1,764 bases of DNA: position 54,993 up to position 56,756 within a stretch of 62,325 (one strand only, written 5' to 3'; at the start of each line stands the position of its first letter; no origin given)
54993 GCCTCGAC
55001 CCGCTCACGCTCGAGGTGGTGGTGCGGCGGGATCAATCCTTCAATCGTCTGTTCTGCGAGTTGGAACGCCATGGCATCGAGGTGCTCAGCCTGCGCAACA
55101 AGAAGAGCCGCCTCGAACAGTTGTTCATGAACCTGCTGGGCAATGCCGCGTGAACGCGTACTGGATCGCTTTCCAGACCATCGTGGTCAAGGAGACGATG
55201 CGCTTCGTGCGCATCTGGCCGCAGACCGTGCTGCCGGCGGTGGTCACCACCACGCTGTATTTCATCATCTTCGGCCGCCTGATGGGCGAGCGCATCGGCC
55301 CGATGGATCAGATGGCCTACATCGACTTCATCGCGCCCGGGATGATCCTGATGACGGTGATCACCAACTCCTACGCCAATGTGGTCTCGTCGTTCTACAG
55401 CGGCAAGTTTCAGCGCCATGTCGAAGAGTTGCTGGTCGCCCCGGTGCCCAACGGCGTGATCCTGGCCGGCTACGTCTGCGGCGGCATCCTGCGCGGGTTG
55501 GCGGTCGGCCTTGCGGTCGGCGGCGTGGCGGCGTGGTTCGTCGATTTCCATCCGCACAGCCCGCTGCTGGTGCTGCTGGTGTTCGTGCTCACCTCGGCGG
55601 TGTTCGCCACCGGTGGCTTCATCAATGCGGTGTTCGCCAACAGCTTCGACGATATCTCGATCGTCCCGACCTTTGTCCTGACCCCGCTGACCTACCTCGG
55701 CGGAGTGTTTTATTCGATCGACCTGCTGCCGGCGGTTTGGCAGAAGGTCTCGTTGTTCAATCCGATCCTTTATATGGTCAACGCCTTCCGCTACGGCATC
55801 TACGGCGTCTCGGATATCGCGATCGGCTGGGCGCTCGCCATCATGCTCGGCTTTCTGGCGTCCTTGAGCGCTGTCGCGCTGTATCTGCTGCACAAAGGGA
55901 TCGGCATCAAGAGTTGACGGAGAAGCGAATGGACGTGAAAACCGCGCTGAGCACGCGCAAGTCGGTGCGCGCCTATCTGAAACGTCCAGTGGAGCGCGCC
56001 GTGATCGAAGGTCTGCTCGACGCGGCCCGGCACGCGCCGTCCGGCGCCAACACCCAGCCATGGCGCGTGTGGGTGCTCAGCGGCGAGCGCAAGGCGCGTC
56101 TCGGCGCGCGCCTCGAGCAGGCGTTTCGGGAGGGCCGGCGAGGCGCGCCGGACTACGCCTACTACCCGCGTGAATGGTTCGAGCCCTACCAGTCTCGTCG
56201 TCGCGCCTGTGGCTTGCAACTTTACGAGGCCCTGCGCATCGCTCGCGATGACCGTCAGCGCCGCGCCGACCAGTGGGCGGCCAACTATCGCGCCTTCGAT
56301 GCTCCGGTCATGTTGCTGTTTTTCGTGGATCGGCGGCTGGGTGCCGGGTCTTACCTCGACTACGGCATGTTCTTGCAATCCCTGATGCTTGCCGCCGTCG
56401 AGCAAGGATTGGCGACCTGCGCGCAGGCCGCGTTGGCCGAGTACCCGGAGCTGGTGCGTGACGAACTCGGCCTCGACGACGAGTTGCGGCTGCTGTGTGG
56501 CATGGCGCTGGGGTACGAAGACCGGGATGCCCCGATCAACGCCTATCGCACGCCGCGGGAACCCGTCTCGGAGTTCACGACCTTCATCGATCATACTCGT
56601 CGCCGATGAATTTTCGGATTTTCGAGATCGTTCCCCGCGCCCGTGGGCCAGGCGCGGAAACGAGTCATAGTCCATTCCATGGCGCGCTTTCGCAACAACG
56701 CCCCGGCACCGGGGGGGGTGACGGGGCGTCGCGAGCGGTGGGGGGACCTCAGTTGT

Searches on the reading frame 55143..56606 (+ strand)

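Call 90: search_protein_families(library=pfam, proteins=[window:55143-56606:+], max_evalue=0.00001)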
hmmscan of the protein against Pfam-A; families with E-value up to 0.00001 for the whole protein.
window:55143-56606:+ (488 aa): 2 families
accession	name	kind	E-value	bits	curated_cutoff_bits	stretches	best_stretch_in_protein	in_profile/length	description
PF00881.29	Nitroreductase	-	1.7e-31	110.1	23.5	1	270-458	2-167/167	Nitroreductase family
PF14512.11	TM1586_NiRdase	-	5.8e-10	39.6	27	0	401-477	78-147/215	Putative TM nitroreductase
